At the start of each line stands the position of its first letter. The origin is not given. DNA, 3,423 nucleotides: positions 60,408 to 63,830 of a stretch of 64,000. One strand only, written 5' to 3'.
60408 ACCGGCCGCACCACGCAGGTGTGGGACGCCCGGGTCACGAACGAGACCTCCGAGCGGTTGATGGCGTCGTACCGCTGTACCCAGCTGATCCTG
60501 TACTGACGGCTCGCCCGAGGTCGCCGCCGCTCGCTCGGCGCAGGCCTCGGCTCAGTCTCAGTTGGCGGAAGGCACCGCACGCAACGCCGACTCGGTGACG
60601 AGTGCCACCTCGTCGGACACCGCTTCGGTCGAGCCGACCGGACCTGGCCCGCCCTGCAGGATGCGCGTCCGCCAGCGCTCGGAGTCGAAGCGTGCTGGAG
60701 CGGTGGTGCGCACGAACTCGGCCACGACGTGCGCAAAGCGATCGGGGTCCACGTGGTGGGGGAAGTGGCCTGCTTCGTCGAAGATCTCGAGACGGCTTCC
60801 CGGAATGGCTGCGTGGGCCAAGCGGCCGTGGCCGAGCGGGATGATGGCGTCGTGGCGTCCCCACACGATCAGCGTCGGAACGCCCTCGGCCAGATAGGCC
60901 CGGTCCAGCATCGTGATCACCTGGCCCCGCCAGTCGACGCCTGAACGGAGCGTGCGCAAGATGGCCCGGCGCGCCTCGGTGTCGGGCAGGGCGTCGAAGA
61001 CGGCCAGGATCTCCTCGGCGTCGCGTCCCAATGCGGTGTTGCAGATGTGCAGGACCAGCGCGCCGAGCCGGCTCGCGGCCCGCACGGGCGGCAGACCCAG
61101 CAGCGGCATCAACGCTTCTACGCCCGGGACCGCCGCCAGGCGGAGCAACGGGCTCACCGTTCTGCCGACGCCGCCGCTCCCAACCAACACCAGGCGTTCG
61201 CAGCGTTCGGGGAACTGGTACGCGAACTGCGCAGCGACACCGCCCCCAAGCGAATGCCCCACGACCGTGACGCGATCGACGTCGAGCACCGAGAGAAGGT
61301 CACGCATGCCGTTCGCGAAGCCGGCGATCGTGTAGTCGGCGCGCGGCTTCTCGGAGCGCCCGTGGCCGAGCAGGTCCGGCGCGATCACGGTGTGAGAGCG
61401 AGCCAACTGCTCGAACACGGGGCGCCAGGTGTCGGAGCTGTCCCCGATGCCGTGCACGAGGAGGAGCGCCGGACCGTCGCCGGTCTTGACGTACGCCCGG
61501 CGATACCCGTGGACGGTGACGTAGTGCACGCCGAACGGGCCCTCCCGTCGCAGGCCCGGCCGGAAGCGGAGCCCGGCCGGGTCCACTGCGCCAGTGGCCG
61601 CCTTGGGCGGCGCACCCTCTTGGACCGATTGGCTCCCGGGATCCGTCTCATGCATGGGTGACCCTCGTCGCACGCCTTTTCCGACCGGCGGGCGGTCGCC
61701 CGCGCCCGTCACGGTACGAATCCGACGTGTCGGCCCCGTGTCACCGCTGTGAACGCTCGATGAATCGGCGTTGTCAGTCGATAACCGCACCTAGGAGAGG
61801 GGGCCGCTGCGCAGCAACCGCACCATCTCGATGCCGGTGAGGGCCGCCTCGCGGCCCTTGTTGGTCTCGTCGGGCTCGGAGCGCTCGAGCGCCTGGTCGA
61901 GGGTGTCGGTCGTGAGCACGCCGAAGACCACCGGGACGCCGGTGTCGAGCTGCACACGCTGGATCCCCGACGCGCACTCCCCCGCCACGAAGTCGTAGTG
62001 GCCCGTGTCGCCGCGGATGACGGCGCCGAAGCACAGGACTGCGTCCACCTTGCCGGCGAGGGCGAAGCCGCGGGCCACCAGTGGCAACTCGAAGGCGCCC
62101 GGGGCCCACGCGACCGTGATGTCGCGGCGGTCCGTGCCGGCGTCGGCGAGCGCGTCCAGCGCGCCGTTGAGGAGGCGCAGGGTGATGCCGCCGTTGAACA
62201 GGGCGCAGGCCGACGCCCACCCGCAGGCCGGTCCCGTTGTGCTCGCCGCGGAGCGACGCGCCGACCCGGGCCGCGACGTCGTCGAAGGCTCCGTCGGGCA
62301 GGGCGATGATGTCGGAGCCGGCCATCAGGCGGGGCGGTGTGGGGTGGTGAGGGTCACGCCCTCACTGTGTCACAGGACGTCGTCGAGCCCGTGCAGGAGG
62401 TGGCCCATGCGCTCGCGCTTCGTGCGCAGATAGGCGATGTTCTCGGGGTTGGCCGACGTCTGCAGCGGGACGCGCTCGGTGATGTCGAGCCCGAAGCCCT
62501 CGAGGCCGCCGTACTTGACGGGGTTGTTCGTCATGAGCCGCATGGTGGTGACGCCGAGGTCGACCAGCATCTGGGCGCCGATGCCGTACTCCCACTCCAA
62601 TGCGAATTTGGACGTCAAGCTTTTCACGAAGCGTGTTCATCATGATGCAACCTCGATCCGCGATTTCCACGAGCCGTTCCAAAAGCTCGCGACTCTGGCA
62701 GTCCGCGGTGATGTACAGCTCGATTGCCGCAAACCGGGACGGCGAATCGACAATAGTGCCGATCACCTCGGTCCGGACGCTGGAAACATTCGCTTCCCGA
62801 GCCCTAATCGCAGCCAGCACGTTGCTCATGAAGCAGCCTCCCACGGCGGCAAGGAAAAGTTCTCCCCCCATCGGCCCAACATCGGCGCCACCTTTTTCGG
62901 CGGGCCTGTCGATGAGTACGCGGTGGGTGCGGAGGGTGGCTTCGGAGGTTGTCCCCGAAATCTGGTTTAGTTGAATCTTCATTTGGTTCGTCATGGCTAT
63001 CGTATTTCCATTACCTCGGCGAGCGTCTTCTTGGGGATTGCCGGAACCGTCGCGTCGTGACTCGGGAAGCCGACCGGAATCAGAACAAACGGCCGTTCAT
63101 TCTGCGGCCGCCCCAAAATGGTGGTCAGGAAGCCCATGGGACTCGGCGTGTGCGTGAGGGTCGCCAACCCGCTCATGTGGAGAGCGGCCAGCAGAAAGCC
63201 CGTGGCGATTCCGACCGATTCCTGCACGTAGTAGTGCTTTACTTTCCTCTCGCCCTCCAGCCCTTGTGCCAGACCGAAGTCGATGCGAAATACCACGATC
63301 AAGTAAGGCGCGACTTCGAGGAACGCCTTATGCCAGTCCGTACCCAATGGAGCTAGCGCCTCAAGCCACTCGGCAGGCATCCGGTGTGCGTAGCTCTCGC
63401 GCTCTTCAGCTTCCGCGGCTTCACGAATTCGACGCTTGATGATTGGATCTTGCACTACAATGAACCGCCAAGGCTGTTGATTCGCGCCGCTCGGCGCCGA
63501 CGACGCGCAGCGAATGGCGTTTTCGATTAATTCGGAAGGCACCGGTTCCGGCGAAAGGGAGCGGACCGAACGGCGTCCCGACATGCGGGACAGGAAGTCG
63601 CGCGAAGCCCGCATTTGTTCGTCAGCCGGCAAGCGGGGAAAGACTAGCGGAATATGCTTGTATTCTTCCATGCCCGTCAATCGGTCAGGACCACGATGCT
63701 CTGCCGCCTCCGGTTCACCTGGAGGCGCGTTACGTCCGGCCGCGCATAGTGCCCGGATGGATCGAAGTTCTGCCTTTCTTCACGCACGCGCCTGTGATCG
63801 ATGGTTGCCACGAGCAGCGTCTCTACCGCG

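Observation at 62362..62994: Abrupt compositional break at about 62.6 kb: ribBA truncated to its last ~75 codons and fused to a stop-less OsmC-like ORF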

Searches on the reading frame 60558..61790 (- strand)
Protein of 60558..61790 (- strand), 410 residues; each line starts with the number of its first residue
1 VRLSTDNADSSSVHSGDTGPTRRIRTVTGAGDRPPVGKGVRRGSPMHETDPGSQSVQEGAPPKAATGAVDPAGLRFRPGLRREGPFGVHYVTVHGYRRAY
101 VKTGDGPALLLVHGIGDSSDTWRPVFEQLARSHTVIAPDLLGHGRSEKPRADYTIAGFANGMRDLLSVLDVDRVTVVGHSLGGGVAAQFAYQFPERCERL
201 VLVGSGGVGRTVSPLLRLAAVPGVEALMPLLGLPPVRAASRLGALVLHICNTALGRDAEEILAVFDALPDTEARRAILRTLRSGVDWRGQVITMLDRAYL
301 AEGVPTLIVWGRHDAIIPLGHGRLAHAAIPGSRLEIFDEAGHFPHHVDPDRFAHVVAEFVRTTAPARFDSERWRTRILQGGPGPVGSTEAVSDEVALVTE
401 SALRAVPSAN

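Call 5: search_protein_families(library=pfam, proteins=[window:60558-61790:-], max_evalue=0.01)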
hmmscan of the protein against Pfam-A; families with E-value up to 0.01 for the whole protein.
window:60558-61790:- (410 aa): 5 families
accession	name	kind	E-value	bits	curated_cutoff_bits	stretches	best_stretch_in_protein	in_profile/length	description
PF00561.26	Abhydrolase_1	-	1.2e-37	130.3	25.8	1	107-349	1-245/245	alpha/beta hydrolase fold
PF12697.13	Abhydrolase_6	-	1.4e-25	91.6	26.3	1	109-354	1-216/217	Alpha/beta hydrolase family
PF12146.15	Hydrolase_4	-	1.5e-16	60.9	27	1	108-343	6-233/239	Serine aminopeptidase, S33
PF01764.32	Lipase_3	-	0.0014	19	22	1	164-196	55-87/140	Lipase (class 3)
PF03096.20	Ndr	-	0.0066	15.6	23.3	0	154-204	81-131/283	Ndr family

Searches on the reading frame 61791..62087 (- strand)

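Call 5: search_protein_families(library=pfam, proteins=[window:61791-62087:-], max_evalue=0.01)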
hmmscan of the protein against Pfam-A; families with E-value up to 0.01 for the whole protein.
window:61791-62087:- (98 aa): 1 family
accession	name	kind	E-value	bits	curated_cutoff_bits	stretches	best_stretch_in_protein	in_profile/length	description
PF00885.24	DMRL_synthase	-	3.8e-31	108.3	26.7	1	1-93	48-139/139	6,7-dimethyl-8-ribityllumazine synthase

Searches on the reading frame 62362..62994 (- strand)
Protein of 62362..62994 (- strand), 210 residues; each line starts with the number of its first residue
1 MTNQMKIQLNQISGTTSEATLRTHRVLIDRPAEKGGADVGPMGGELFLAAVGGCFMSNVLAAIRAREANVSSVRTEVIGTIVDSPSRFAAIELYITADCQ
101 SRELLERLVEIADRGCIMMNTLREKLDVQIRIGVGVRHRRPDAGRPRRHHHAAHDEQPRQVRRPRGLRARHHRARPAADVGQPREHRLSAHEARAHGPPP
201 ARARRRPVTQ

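Call 5: search_protein_families(library=pfam, proteins=[window:62362-62994:-], max_evalue=0.01)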
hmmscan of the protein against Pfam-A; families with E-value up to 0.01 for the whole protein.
window:62362-62994:- (210 aa): 1 family
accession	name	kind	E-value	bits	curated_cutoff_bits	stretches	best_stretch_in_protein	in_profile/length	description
PF02566.24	OsmC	-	6.8e-13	49.3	27.5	1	38-130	3-99/100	OsmC-like protein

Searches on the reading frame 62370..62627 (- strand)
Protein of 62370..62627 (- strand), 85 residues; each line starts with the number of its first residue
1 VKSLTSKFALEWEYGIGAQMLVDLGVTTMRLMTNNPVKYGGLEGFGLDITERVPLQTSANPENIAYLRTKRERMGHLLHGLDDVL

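Call 5: search_protein_families(library=pfam, proteins=[window:62370-62627:-], max_evalue=0.01)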
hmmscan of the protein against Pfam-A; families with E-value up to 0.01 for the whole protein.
window:62370-62627:- (85 aa): 1 family
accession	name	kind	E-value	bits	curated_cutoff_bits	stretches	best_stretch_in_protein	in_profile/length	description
PF00925.25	GTP_cyclohydro2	-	1.1e-15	58.1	23.3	1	13-54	124-165/165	GTP cyclohydrolase II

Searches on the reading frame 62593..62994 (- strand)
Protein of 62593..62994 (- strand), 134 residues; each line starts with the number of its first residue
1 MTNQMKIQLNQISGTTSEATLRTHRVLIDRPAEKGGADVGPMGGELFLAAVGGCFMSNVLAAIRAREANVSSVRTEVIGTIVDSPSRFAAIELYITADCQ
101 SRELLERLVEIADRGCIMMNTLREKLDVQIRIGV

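Call 25: find_homologous_proteins(query=window:62593-62994:-)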
Query window:62593-62994:- (134 aa): 1765 proteins with E <= 0.001 among 1811 candidates; the best 120 are listed.
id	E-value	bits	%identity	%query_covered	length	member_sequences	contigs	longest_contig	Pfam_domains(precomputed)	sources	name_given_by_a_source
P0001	3.9e-77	274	96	100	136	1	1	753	PF02566.25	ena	-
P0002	8.9e-77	272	98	100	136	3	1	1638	PF02566.25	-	-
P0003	4.7e-76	270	96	100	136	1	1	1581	PF02566.25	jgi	jgi:putative redox protein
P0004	6.2e-76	270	96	100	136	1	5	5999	PF02566.25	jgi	jgi:putative redox protein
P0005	9.3e-76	269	96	100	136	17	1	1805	PF02566.25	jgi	jgi:putative redox protein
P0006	1.3e-75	269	95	100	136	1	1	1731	PF02566.25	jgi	jgi:putative redox protein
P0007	5.2e-75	267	95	100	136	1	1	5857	PF02566.25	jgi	jgi:putative redox protein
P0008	7.9e-69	247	86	100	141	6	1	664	PF02566.25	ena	-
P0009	8.3e-66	237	82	100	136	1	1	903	PF02566.25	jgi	jgi:putative redox protein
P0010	9.2e-66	237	82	100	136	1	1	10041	PF02566.25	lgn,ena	-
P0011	2.8e-65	235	82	100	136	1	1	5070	PF02566.25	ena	-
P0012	5.4e-65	234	81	100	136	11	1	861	PF02566.25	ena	-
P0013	9.3e-65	234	81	100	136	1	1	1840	PF02566.25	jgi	jgi:putative redox protein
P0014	1.7e-64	233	81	100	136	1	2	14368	PF02566.25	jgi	jgi:putative redox protein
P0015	3.7e-64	232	81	100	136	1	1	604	PF02566.25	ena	-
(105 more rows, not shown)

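Call 27: find_encoding_contigs(protein=P0004, flank=4000, max_places=5)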
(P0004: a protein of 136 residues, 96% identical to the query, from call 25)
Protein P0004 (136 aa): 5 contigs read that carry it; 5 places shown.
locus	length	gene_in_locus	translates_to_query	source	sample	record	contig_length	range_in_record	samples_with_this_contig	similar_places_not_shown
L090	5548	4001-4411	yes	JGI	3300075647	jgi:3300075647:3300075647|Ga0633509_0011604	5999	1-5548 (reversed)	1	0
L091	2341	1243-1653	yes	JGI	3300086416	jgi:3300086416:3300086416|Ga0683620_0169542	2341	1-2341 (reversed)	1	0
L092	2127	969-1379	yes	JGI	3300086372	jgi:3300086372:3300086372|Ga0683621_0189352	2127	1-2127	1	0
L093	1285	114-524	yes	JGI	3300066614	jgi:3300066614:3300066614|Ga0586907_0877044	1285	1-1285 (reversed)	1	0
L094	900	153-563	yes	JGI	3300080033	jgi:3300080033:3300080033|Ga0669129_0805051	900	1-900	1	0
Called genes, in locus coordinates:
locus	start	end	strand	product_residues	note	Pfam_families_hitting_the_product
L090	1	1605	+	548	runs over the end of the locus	PF11604:CusF_Ec, PF02321:OEP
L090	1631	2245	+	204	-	PF13442:Cytochrome_CBB3, PF00034:Cytochrom_C (weak)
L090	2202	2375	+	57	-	-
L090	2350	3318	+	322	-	PF00795:CN_hydrolase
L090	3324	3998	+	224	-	PF14512:TM1586_NiRdase (faint), PF00881:Nitroreductase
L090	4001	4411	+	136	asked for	PF02566:OsmC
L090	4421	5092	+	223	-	PF00702:Hydrolase, PF13419:HAD_2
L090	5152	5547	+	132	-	?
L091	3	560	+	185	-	?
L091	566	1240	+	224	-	PF14512:TM1586_NiRdase (faint), PF00881:Nitroreductase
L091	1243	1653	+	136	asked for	PF02566:OsmC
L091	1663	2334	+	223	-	PF00702:Hydrolase, PF13419:HAD_2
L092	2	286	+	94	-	?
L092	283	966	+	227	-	PF14512:TM1586_NiRdase (faint), PF00881:Nitroreductase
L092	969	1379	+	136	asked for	PF02566:OsmC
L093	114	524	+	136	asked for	PF02566:OsmC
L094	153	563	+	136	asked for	PF02566:OsmC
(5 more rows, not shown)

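Call 38: find_encoding_contigs(protein=P0002, flank=3000, max_places=6)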
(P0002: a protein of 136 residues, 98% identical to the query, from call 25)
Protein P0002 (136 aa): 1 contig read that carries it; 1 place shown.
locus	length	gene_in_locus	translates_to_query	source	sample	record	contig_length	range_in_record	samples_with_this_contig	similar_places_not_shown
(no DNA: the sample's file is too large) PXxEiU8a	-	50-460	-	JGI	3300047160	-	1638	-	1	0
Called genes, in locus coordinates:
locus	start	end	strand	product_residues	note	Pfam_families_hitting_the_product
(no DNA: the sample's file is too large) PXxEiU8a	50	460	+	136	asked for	PF02566:OsmC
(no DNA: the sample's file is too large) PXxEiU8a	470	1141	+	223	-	PF00702:Hydrolase, PF13419:HAD_2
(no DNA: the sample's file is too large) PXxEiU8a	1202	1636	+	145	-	?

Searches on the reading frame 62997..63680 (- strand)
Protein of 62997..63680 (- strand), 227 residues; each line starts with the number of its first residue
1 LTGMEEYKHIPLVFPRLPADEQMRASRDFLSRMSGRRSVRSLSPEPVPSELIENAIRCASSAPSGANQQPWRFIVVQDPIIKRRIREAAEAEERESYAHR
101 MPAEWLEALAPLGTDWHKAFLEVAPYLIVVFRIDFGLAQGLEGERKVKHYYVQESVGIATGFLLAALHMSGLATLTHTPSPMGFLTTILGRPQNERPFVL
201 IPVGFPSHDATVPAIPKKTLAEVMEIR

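Call 5: search_protein_families(library=pfam, proteins=[window:62997-63680:-], max_evalue=0.01)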
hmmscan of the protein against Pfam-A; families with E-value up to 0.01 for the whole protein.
window:62997-63680:- (227 aa): 2 families
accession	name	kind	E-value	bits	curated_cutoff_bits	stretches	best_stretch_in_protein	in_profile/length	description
PF00881.29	Nitroreductase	-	1.8e-21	77.5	23.5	1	34-204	2-166/167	Nitroreductase family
PF14512.11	TM1586_NiRdase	-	1.4e-05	25.2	27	1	49-81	157-189/215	Putative TM nitroreductase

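Call 24: find_related_loci(query=window:62997-63680:-, collection=genome_contigs, flank=4000)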
Query window:62997-63680:- (227 aa) in genome_contigs; peptide patterns used: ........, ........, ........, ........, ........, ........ (x = any residue, [..] = any of these).
599 stretches matched a pattern (row limit reached: there are more); 526 encode a relative of the query (tblastn E <= 1e-3); the best 80 are kept; 80 distinct loci.
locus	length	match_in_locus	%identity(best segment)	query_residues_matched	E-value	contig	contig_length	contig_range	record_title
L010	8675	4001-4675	77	3-227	8e-115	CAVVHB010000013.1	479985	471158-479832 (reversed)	MAG: Bryobacterales bacterium isolate MFD01633.bin.2.54 genome assembly, contig: contig_23623, whole genome shotgun sequ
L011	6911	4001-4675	79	3-227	4e-111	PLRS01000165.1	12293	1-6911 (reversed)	MAG: Bryobacterales bacterium isolate bog_375 73.20120700_S1D.97_contig_141503, whole genome shotgun sequence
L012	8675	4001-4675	79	3-227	3e-111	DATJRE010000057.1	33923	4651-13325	MAG TPA_asm: Bryobacteraceae bacterium isolate SMAG_U14959 k141_3807372, whole genome shotgun sequence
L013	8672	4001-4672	78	4-227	6e-111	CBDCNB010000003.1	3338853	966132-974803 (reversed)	MAG: Bryobacteraceae bacterium isolate cf9fd3fe-1ac7-4003-a2de-59ec3b3bd4e5 genome assembly, contig: contig_3, whole gen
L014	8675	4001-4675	79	3-227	5e-110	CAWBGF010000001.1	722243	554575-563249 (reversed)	MAG: Terriglobia bacterium isolate MFD09222.bin.1.41 genome assembly, contig: contig_145351, whole genome shotgun sequen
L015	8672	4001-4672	78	4-227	5e-110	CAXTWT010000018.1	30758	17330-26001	MAG TPA_asm: uncultured Bryobacteraceae bacterium isolate public_SRR14722086_metawrap_bin.8 genome assembly, contig: pub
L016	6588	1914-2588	77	3-227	3e-109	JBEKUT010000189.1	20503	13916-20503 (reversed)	MAG: Bryobacteraceae bacterium isolate SPRUCE 588 SPRUCE_588_189, whole genome shotgun sequence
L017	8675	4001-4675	77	3-227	1e-108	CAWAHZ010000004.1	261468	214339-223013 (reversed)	MAG: Bryobacterales bacterium isolate MFD04434.bin.1.11 genome assembly, contig: contig_14625, whole genome shotgun sequ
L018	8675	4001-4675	77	3-227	6e-108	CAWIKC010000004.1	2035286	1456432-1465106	MAG: Bryobacterales bacterium isolate MFD09286.bin.1.102 genome assembly, contig: contig_32006, whole genome shotgun seq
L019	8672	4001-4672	75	4-227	8e-108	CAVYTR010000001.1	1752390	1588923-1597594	MAG: uncultured Acidobacteriaceae bacterium isolate MFD09603.bin.3.536 genome assembly, contig: contig_10942, whole geno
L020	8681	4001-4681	76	1-227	5e-107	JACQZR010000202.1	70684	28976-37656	MAG: Acidobacteria bacterium isolate NC_groundwater_1572_Pr3_B-0.1um_61_18 SR-2_scaffold_141_2226177, whole genome shotg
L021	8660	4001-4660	77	4-227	8e-106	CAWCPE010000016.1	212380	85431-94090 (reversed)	MAG: Terriglobia bacterium isolate MFD05512.bin.1.231 genome assembly, contig: contig_45619, whole genome shotgun sequen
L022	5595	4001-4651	73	7-227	2e-104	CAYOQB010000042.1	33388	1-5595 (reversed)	MAG TPA_asm: uncultured Solibacteraceae bacterium isolate binchicken_co276_160 genome assembly, contig: NODE_1248_length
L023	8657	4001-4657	71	9-227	4e-103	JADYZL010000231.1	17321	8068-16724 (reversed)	MAG: Bryobacterales bacterium isolate SJ57 c_000000432358, whole genome shotgun sequence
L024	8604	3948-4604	71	9-227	8e-103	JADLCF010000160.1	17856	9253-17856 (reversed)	MAG: Bryobacterales bacterium isolate SJ214 c_000000614301, whole genome shotgun sequence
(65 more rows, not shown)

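Call 37: find_encoding_contigs(protein=window:62997-63680:-, flank=3000, max_places=6)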
Protein window:62997-63680:- (227 aa): no gene with exactly this product is on record in the collection.
